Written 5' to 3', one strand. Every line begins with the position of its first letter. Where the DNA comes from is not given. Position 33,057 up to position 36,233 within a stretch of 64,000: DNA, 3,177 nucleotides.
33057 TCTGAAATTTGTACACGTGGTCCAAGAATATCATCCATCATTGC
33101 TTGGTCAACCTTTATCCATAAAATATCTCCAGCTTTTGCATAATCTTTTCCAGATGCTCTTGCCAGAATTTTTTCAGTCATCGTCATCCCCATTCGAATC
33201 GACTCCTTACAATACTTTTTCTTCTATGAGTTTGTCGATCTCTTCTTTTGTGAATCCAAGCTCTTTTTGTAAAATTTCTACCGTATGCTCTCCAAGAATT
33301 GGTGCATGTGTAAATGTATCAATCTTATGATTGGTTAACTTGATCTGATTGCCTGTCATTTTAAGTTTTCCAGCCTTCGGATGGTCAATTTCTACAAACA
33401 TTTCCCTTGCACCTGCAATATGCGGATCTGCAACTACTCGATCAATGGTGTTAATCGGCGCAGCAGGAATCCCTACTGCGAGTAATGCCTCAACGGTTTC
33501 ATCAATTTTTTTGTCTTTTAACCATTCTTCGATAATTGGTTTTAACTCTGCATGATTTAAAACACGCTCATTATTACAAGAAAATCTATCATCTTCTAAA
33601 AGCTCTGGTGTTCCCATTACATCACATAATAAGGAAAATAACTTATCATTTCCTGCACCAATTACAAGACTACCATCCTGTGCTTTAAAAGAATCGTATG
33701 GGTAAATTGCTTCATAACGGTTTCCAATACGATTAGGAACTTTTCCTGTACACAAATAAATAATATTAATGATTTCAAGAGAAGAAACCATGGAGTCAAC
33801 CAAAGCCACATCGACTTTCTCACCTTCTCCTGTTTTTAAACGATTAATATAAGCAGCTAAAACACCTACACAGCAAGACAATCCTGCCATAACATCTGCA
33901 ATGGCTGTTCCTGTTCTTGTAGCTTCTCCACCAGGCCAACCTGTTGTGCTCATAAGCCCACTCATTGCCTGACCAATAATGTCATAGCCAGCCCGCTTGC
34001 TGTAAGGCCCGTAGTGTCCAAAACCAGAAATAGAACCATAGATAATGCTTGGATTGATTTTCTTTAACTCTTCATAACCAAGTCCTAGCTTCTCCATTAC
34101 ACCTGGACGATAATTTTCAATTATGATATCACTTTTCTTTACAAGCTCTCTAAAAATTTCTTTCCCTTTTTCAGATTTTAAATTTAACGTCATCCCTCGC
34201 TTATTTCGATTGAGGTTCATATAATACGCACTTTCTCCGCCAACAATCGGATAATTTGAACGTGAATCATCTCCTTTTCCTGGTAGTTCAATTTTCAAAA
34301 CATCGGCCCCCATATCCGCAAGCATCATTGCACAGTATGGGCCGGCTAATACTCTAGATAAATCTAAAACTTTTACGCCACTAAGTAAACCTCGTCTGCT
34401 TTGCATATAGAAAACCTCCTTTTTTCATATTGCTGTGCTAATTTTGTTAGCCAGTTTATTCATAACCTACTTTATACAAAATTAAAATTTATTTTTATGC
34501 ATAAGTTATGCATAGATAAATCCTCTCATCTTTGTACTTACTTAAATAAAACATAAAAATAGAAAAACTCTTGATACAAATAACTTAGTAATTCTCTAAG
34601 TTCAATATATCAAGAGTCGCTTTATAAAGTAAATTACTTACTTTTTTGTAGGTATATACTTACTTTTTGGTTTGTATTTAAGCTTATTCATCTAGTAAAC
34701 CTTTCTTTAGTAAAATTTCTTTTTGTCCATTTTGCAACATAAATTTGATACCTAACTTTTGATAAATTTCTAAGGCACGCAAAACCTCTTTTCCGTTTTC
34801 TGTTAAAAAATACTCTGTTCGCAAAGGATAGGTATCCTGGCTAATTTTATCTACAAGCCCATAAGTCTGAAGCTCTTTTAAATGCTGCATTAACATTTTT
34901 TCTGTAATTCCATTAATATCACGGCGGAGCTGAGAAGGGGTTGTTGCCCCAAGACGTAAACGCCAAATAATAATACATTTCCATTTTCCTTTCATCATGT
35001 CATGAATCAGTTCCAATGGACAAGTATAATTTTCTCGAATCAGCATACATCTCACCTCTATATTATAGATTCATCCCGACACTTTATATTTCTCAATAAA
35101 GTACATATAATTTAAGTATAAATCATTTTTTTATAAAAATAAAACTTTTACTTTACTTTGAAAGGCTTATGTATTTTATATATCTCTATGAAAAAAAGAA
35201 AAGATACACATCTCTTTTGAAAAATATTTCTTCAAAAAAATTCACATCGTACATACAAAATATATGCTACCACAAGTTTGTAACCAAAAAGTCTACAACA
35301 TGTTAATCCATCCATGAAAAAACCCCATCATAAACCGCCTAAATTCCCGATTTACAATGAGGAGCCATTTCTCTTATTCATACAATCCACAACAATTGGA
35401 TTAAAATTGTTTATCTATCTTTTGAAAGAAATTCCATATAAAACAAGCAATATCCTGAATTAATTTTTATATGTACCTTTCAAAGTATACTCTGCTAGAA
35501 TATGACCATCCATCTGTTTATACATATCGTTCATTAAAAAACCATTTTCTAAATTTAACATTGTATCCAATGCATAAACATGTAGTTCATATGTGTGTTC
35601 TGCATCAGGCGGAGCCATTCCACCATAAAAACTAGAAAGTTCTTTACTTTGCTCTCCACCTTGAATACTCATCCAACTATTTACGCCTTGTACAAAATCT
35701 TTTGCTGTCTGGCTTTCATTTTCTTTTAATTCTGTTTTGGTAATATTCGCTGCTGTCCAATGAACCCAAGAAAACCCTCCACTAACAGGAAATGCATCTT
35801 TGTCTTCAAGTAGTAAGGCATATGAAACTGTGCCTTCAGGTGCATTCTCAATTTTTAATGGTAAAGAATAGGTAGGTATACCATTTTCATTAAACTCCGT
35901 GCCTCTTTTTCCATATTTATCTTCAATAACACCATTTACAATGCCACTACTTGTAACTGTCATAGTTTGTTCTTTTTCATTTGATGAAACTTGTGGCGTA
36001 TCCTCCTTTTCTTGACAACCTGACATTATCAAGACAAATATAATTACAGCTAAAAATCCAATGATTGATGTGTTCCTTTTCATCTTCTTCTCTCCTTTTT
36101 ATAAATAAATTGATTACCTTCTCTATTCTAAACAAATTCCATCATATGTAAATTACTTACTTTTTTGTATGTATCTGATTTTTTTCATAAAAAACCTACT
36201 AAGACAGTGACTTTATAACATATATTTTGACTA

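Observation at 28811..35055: Orphan operon predicted to encode a non-canonical, late-CoA-activation itaconate/citraconate catabolic pathway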

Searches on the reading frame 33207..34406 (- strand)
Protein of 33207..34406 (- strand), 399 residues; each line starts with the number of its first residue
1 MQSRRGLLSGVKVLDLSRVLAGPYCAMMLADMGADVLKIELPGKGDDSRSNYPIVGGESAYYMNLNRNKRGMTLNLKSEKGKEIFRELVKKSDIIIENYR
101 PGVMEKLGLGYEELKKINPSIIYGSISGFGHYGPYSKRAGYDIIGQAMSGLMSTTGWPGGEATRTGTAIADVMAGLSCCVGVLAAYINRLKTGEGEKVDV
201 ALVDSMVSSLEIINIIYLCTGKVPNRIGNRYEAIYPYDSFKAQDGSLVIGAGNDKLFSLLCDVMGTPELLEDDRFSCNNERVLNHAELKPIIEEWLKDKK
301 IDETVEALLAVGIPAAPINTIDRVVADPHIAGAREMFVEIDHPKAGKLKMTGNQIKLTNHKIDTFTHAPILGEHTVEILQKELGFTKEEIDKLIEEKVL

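Call 3: search_protein_families(library=pfam, proteins=[window:33207-34406:-])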
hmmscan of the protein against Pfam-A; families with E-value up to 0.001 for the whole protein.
window:33207-34406:- (399 aa): 1 family
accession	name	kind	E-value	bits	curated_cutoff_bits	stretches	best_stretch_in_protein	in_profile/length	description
PF02515.22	CoA_transf_3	-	7.9e-129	430.4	23.3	1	8-375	1-366/366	CoA-transferase family III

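Call 4: search_protein_families(library=ncbifam, proteins=[window:33207-34406:-])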
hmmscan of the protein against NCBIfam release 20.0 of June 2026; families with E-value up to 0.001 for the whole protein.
window:33207-34406:- (399 aa): 7 families
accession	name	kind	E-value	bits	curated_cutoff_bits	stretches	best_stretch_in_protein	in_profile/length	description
NF052585.1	SucGlutTfsCaiB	equivalog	1.1e-104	350.1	750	1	3-381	3-387/394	succinate--glutarate CoA-transferase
NF008511.0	PRK11430.1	equivalog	7.1e-101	338.1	522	1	5-378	7-375/381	CoA:oxalate CoA-transferase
NF041294.1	Scnl_mescCoAtase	equivalog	4.5e-98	328.9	700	1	7-380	3-381/381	succinyl-CoA:mesaconate CoA-transferase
NF003809.0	PRK05398.1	subfamily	7.2e-90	301.5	442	2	8-207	5-205/416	formyl-CoA transferase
TIGR03253.1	oxalate_frc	equivalog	4.8e-88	295.7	504.2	2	8-207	4-204/416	formyl-CoA transferase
NF002914.1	PRK03525.1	equivalog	2.2e-46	158.5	413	1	5-396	7-394/400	L-carnitine CoA-transferase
TIGR04253.1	mesacon_CoA_iso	equivalog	9.8e-29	100.5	725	1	6-398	1-399/403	2-methylfumaryl-CoA isomerase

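Call 11: search_solved_structures(query=window:33207-34406:-, max_evalue=0.001)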
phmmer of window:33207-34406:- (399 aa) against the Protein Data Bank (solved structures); distinct sequences matched with E-value up to 0.001: 35.
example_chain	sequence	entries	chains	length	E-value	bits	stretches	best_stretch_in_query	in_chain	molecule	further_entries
9br6_A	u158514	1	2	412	3.9e-95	322.4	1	8-395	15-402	Succinate--hydroxymethylglutarate CoA-transferase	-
9br7_A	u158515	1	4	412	1.4e-94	320.6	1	8-395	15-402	Succinate--hydroxymethylglutarate CoA-transferase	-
4ed9_A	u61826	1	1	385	3.1e-87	296.4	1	8-374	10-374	CAIB/BAIF family protein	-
4hl6_A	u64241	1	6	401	4.6e-87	295.9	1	5-360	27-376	Uncharacterized protein YfdE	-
10uh_A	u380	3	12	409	1.9e-86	293.8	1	8-394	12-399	Formyl-coenzyme a transferase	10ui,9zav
1pqy_A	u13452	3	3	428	1.8e-59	205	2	8-208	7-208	Hypothetical protein yfdW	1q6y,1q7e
1pt5_A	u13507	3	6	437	1.9e-59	205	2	8-208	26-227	Hypothetical protein yfdW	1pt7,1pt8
3ubm_A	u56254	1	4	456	8.5e-55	189.6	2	8-208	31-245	Formyl-CoA:oxalate CoA-transferase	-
9fn0_B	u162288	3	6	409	9.3e-55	189.5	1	7-399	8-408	Subunit of Benzylsuccinate CoA-transferase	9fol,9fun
2vjq_A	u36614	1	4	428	1.2e-52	182.5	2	8-210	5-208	FORMYL-COENZYME A TRANSFERASE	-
2vjo_A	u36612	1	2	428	2.4e-52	181.6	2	8-210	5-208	FORMYL-COENZYME A TRANSFERASE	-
1p5h_A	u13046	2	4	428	2.4e-52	181.6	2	8-210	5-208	Formyl-coenzyme A transferase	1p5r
2vjp_A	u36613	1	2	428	2.6e-52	181.5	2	8-210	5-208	FORMYL-COENZYME A TRANSFERASE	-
2vjn_A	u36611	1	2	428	3.2e-52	181.2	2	8-210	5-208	FORMYL-COENZYME A TRANSFERASE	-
2vjk_A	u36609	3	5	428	3.2e-52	181.2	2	8-210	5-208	FORMYL-COENZYME A TRANSFERASE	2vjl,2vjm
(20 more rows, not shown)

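Call 60: search_solved_structures(query=window:33207-34406:-, max_evalue=1e-80, show_alignments=3)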
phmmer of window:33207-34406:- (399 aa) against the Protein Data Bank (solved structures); distinct sequences matched with E-value up to 1e-80: 5.
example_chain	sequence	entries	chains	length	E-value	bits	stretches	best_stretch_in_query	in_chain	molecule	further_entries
9br6_A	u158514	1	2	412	3.9e-95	322.4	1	8-395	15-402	Succinate--hydroxymethylglutarate CoA-transferase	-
9br7_A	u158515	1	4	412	1.4e-94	320.6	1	8-395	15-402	Succinate--hydroxymethylglutarate CoA-transferase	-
4ed9_A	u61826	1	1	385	3.1e-87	296.4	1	8-374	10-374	CAIB/BAIF family protein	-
4hl6_A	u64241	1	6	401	4.6e-87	295.9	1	5-360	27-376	Uncharacterized protein YfdE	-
10uh_A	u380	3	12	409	1.9e-86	293.8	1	8-394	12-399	Formyl-coenzyme a transferase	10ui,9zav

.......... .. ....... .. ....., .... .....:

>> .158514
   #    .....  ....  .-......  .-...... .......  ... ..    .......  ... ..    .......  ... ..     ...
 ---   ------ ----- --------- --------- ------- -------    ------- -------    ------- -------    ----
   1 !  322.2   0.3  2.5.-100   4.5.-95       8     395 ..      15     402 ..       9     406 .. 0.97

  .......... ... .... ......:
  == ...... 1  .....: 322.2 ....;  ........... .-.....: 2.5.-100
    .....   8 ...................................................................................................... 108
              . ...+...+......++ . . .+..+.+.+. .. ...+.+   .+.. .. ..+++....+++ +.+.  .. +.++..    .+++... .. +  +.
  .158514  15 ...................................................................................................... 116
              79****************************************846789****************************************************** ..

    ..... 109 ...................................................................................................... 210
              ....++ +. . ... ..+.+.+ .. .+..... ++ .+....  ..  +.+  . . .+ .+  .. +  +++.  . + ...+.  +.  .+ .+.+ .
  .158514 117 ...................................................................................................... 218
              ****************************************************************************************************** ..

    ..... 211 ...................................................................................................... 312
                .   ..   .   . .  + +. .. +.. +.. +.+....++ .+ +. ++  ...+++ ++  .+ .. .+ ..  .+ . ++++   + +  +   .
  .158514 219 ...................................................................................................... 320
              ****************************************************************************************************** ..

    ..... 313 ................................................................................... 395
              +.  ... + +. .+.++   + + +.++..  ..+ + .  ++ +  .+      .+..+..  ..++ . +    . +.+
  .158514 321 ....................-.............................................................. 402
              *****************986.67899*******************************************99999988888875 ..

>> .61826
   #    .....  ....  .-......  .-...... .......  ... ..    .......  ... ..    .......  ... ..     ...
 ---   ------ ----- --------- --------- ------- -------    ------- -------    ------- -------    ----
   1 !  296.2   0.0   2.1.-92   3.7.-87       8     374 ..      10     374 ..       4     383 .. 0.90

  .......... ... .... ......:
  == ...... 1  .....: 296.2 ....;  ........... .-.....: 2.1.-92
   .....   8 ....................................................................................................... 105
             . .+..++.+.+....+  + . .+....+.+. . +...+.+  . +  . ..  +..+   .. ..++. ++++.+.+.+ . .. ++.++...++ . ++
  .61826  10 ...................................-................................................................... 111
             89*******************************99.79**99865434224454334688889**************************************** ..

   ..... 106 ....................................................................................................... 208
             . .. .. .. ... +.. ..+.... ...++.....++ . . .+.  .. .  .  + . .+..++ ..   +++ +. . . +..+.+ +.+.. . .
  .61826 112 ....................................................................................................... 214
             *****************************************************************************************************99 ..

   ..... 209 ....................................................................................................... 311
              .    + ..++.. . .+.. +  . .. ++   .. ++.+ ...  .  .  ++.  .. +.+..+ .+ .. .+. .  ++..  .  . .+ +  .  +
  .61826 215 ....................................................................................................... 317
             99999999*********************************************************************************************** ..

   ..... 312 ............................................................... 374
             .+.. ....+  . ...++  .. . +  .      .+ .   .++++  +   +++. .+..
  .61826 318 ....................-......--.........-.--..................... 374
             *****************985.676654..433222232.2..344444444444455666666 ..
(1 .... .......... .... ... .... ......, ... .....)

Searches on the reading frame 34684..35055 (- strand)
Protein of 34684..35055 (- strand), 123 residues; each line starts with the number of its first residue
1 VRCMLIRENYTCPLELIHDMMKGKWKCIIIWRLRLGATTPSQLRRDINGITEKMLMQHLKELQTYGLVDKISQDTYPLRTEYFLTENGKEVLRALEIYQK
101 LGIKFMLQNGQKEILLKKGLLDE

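Call 3: search_protein_families(library=pfam, proteins=[window:34684-35055:-])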
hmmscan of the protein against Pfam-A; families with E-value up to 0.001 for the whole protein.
window:34684-35055:- (123 aa): 1 family
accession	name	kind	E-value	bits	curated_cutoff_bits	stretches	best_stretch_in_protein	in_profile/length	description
PF01638.23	HxlR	-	2.5e-19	69.4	20.8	1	21-106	2-87/91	HxlR-like helix-turn-helix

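Call 4: search_protein_families(library=ncbifam, proteins=[window:34684-35055:-])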
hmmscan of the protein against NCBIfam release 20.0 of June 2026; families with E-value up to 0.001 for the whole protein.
window:34684-35055:- (123 aa): 2 families
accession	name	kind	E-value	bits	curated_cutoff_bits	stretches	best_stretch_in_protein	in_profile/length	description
NF047364.1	redox_TF_RrpB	exception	3.1e-08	33.8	175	1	11-102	4-100/105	MarR family transcription factor RrpB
NF047367.1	redox_TF_RrpA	exception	2.2e-05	24.7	185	1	12-102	6-97/101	MarR family transcription factor RrpA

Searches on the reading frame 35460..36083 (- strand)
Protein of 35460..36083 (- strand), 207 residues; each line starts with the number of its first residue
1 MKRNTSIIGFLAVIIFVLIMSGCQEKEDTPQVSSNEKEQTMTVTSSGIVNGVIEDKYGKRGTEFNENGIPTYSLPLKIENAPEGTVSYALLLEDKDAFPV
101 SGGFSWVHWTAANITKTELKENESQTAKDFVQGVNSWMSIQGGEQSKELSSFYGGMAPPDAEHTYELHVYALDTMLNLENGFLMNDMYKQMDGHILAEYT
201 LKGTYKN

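Call 3: search_protein_families(library=pfam, proteins=[window:35460-36083:-])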
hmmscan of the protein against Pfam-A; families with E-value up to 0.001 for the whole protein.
window:35460-36083:- (207 aa): 1 family
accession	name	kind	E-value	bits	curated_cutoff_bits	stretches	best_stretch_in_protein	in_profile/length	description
PF01161.25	PBP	-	1.5e-30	106.8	24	1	54-205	3-135/135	Phosphatidylethanolamine-binding protein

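Call 4: search_protein_families(library=ncbifam, proteins=[window:35460-36083:-])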
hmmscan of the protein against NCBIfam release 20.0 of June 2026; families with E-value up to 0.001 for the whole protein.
window:35460-36083:- (207 aa): 3 families
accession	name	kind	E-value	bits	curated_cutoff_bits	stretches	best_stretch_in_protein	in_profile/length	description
TIGR00481.1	TIGR00481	subfamily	2.7e-34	118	57.75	1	66-203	9-140/142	YbhB/YbcL family Raf kinase inhibitor-like protein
NF007330.0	PRK09818.1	equivalog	4.9e-09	36.4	277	1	27-174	19-148/183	kinase inhibitor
NF007609.0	PRK10257.1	equivalog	2e-07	30.8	226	1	73-174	31-125/158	kinase inhibitor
